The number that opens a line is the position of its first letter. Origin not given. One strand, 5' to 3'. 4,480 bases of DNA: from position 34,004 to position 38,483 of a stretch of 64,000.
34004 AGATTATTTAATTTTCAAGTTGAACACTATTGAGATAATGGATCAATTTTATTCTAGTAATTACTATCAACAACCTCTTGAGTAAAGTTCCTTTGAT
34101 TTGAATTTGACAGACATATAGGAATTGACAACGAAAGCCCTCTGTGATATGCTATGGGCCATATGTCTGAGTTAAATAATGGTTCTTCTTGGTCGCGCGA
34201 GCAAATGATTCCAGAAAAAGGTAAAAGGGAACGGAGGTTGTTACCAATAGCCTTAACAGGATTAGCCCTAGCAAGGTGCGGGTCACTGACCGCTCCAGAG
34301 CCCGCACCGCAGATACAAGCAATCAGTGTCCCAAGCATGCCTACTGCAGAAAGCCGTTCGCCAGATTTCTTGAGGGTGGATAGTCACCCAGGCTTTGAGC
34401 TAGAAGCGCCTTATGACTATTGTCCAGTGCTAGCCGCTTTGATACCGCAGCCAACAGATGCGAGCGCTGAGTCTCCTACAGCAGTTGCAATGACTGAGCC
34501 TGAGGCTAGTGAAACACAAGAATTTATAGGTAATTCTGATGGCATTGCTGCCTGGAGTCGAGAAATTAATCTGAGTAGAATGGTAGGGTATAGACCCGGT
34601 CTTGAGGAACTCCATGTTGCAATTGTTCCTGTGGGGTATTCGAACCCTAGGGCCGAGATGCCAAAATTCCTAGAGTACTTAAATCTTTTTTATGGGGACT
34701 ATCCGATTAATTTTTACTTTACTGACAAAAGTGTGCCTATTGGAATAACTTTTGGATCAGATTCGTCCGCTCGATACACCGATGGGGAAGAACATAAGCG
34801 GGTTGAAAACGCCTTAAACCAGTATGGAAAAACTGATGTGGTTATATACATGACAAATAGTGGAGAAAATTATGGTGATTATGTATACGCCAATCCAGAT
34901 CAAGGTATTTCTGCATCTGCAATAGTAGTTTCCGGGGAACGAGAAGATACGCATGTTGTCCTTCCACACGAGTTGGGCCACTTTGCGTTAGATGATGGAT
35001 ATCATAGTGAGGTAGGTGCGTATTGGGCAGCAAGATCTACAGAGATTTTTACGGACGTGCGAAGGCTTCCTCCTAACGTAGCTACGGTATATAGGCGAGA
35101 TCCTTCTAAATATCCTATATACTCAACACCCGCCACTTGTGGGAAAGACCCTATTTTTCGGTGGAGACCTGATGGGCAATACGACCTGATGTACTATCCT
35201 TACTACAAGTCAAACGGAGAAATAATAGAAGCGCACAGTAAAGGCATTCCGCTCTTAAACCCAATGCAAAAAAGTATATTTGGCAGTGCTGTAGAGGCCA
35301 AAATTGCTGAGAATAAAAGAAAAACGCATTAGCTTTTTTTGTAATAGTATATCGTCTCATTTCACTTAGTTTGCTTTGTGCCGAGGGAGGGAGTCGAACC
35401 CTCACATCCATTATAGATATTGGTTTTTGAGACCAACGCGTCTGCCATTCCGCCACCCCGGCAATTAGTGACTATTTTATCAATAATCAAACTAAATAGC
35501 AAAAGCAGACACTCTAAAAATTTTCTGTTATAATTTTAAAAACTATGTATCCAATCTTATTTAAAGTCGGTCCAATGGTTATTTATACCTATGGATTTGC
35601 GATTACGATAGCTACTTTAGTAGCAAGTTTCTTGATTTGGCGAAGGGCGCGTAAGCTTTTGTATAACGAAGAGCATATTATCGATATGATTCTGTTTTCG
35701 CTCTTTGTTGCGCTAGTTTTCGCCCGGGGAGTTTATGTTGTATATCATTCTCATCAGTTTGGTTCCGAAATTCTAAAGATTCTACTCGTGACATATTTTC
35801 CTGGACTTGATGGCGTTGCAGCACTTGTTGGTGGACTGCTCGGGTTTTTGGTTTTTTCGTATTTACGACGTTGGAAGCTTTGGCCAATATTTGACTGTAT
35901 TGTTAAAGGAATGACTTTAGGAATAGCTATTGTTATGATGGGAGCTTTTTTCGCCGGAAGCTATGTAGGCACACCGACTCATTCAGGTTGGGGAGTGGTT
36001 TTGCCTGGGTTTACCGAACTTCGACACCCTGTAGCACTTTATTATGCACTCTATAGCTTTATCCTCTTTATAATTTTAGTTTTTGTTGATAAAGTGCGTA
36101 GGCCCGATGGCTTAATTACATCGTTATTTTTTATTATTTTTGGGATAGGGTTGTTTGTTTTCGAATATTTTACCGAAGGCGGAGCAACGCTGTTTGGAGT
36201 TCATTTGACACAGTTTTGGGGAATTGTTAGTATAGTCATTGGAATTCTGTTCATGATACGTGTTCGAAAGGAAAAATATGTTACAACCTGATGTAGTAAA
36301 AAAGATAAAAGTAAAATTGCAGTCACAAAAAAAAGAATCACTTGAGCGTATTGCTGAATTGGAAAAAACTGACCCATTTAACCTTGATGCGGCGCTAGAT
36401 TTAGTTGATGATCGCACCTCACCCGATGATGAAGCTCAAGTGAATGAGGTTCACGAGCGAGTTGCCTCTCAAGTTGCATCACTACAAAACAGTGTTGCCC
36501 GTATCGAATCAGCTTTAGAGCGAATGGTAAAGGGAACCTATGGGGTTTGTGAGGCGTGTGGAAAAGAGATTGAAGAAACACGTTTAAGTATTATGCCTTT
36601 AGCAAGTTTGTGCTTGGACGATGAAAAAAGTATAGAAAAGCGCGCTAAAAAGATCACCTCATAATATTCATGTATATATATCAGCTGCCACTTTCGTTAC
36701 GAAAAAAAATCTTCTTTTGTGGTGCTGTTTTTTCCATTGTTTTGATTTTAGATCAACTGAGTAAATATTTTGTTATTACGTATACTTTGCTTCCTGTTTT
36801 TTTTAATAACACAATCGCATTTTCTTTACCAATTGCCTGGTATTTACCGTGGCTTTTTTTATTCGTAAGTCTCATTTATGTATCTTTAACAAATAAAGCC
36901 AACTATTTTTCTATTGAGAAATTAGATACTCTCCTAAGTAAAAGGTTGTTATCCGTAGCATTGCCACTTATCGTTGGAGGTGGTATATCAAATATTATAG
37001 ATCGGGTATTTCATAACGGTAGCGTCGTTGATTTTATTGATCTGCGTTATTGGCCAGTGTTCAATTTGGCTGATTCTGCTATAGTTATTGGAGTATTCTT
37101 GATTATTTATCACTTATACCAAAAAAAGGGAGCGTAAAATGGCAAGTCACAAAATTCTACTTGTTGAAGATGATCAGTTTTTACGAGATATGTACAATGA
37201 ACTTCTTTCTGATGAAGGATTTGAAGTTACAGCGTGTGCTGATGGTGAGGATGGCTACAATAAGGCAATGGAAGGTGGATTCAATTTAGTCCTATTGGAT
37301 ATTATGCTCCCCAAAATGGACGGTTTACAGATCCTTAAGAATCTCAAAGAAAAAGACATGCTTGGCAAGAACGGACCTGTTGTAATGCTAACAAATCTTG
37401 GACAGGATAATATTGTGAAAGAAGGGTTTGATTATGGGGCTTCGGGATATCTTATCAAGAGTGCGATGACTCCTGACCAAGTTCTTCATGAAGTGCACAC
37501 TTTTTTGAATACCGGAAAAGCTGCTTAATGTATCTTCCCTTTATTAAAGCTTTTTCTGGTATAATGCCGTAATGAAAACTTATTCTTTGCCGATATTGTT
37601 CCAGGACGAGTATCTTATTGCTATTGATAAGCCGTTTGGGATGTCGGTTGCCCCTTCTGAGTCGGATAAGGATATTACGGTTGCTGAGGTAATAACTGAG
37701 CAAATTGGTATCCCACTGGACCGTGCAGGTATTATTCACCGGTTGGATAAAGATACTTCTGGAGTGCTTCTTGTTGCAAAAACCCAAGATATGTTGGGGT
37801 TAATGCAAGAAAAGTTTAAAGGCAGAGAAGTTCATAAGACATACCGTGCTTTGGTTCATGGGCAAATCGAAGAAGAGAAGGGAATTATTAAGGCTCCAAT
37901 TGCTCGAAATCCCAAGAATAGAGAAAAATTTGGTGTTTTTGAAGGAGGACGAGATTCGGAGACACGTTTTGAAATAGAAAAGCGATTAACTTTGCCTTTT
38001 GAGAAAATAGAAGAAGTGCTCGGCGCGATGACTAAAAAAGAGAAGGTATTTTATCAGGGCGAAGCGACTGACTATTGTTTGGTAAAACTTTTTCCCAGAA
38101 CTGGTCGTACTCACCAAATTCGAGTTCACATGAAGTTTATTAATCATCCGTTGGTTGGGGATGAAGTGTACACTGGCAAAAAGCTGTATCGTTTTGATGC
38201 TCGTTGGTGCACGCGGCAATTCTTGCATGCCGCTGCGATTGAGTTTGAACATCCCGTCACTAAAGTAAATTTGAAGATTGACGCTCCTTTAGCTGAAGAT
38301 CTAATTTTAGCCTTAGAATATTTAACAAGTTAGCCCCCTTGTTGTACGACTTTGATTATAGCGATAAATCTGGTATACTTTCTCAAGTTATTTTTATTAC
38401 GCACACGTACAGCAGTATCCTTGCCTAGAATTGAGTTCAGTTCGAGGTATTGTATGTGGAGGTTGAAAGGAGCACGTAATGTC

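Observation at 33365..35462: Compositionally distinct two-gene island (TM protein plus HExxH metalloprotease-like) abutting tRNA-Leu(CAA)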

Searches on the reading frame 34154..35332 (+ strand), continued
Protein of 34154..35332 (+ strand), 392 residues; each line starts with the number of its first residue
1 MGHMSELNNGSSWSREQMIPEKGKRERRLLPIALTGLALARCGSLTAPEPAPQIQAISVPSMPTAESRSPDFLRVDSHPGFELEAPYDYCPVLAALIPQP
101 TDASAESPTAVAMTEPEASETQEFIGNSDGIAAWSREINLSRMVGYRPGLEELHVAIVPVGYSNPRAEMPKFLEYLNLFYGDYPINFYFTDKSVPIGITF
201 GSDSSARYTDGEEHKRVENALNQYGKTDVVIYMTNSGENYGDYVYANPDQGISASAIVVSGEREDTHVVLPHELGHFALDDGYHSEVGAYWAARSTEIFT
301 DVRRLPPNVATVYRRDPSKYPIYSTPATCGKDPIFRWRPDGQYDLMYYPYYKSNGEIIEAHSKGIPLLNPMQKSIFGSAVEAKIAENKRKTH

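Call 55: search_protein_families(library=pfam, alignment_id=A1, max_evalue=0.1)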
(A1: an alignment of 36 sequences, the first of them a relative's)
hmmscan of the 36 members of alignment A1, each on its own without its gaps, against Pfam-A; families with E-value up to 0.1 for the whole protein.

A. member 1, P0001 (392 aa): 0 families

B. families by the number of members that match (of 36 scanned): 13 families
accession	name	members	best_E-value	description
PF09471.16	Peptidase_M64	17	8.6e-08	IgA Peptidase M64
PF10462.15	Peptidase_M66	3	0.012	Peptidase M66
PF00413.30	Peptidase_M10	3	0.031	Matrixin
PF13582.12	Reprolysin_3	3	0.049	Metallo-peptidase family M12B Reprolysin-like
PF13583.11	Reprolysin_4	1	0.0026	Metallo-peptidase family M12B Reprolysin-like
PF06262.17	Zincin_1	1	0.0058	Zincin-like metallopeptidase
PF13688.12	Reprolysin_5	1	0.014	Metallo-peptidase family M12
PF13574.12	Reprolysin_2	1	0.018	Metallo-peptidase family M12B Reprolysin-like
PF05572.19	Peptidase_M43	1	0.022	Pregnancy-associated plasma protein-A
PF06854.16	Phage_Gp15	1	0.07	Bacteriophage Gp15 protein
PF18885.6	DUF5648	1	0.088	Domain of unknown function (DUF5648)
PF21089.3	PKS_DH_N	1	0.09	Polyketide synthase dehydratase domain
PF00842.27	Ala_racemase_C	1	0.092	Alanine racemase, C-terminal domain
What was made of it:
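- On Igalysin / M64 (Pfam PF09471): 17 of 36 relatives give hits at E below 0.1, best 8.6e-8 (call 55).
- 17 of 36 members touch Pfam Peptidase_M64, best E=8.6e-8 (call 55).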

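Call 56: search_protein_families(library=phrogs, proteins=[window:34154-35332:+], max_evalue=0.1)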
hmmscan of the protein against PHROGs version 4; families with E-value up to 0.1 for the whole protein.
window:34154-35332:+ (392 aa): 0 families

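Call 57: search_protein_families(library=padloc, proteins=[window:34154-35332:+], max_evalue=0.1)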
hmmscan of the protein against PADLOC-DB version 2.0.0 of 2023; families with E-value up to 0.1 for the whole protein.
window:34154-35332:+ (392 aa): 0 families

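Call 61: fold_search(model_id=the predicted structure, library=viral)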
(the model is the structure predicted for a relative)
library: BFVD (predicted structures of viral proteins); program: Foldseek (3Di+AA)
matches with E <= 10: 25; with E <= 0.001: 0
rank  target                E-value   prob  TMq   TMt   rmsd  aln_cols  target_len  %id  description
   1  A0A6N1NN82            1.0e-01  0.30  0.22  0.14  15.8       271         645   12  Ulilysin [Tupanvirus deep ocean]
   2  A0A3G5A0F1            1.6e-01  0.14  0.11  0.10  29.2       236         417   11  Uncharacterized protein [Harvfovirus sp.]
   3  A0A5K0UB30            5.3e-01  0.08  0.13  0.15  22.1       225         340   10  Hydrolase family protein [Yasminevirus sp. GU-2018]
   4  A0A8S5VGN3            9.2e-01  0.04  0.07  0.06  28.4       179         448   10  Uncharacterized protein [Myoviridae sp. ctkfK18]
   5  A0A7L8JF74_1          9.8e-01  0.02  0.08  0.03  23.1       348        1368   10  (no name in the UniProt tables at hand)
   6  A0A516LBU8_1          1.0e+00  0.06  0.13  0.05  25.8       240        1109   10  (no name in the UniProt tables at hand)
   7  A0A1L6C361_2          2.0e+00  0.03  0.06  0.02  25.4       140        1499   13  (no name in the UniProt tables at hand)
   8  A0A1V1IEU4            2.3e+00  0.03  0.10  0.07  22.8       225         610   12  Methyl transferase [Beauveria bassiana polymycovirus 1]
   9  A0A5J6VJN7            2.3e+00  0.02  0.11  0.16  26.5       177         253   10  Flavodoxin [Megaviridae environmental sample]
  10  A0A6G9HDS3            2.6e+00  0.02  0.07  0.07  26.3       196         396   12  Thymidylate or Deoxyguanosine kinase [Dikerogammarus haemobaphes virus 1]
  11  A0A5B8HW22            3.0e+00  0.11  0.11  0.08   4.0        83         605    8  Glycosyl transferase family 2 [Mimiviridae sp. ChoanoV1]
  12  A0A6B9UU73            3.0e+00  0.01  0.07  0.10  28.5       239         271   10  (no name in the UniProt tables at hand)
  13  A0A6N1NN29            3.8e+00  0.03  0.15  0.10  14.4       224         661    6  Putative ORFan [Tupanvirus deep ocean]
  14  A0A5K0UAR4            3.8e+00  0.01  0.09  0.11  30.4       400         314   10  Uncharacterized protein [Yasminevirus sp. GU-2018]
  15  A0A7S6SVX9            3.8e+00  0.01  0.09  0.07  22.5       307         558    9  Nucleotidyl transferase domain-containing protein [Bathycoccus sp. RCC716 virus 1]
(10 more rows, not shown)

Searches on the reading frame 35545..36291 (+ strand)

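Call 66: search_protein_families(library=pfam, proteins=[window:35545-36291:+], max_evalue=0.0001)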
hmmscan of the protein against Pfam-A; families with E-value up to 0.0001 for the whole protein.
window:35545-36291:+ (248 aa): 1 family
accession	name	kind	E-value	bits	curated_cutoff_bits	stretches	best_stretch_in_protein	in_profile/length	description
PF01790.23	LGT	-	3.8e-32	112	24.9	1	3-238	1-239/240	Prolipoprotein diacylglyceryl transferase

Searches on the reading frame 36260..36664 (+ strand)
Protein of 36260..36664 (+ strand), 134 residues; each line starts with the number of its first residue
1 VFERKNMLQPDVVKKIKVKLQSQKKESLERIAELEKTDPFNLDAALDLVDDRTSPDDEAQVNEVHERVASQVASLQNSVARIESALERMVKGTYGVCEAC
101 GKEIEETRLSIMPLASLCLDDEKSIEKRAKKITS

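Call 66: search_protein_families(library=pfam, proteins=[window:36260-36664:+], max_evalue=0.0001)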
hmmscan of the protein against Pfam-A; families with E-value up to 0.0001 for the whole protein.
window:36260-36664:+ (134 aa): 1 family
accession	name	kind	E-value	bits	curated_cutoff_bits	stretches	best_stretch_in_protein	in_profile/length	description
PF01258.23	zf-dskA_traR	-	2.6e-09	37.3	24.9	1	92-120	1-29/36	Prokaryotic dksA/traR C4-type zinc finger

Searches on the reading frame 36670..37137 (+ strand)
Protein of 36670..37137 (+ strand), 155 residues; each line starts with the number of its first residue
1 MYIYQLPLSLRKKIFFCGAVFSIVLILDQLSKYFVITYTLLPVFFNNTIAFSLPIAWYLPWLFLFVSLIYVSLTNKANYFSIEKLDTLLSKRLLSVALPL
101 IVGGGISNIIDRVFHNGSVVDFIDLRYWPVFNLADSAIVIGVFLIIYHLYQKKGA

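Call 66: search_protein_families(library=pfam, proteins=[window:36670-37137:+], max_evalue=0.0001)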
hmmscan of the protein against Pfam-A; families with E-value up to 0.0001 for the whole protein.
window:36670-37137:+ (155 aa): 1 family
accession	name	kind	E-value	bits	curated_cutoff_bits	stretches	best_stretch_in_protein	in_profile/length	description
PF01252.23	Peptidase_A8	-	1.5e-23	84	25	1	21-149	2-140/142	Signal peptidase (SPase) II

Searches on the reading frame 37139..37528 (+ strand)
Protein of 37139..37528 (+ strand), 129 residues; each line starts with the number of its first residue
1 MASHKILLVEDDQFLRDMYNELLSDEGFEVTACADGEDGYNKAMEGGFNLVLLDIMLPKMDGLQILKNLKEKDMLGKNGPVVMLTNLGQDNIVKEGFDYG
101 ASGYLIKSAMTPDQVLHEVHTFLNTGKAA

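Call 66: search_protein_families(library=pfam, proteins=[window:37139-37528:+], max_evalue=0.0001)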
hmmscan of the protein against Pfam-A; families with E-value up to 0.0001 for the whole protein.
window:37139-37528:+ (129 aa): 1 family
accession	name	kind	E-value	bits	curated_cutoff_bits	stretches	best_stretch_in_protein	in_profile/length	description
PF00072.30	Response_reg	-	6.5e-25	87.9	30.2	1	6-115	1-106/111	Response regulator receiver domain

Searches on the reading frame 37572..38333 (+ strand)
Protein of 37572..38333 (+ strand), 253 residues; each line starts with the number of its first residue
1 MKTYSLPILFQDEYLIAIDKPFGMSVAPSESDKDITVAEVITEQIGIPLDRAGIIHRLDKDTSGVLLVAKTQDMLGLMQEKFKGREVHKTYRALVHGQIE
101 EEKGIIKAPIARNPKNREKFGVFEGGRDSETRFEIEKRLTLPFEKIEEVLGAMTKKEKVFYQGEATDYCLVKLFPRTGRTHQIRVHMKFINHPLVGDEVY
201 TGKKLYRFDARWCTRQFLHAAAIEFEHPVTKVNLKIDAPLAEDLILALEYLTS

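Call 66: search_protein_families(library=pfam, proteins=[window:37572-38333:+], max_evalue=0.0001)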
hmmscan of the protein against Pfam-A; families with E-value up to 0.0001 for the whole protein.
window:37572-38333:+ (253 aa): 1 family
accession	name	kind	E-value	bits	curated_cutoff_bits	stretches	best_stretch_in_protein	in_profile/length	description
PF00849.27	PseudoU_synth_2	-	8.1e-29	101.2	26.8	1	15-187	2-150/152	RNA pseudouridylate synthase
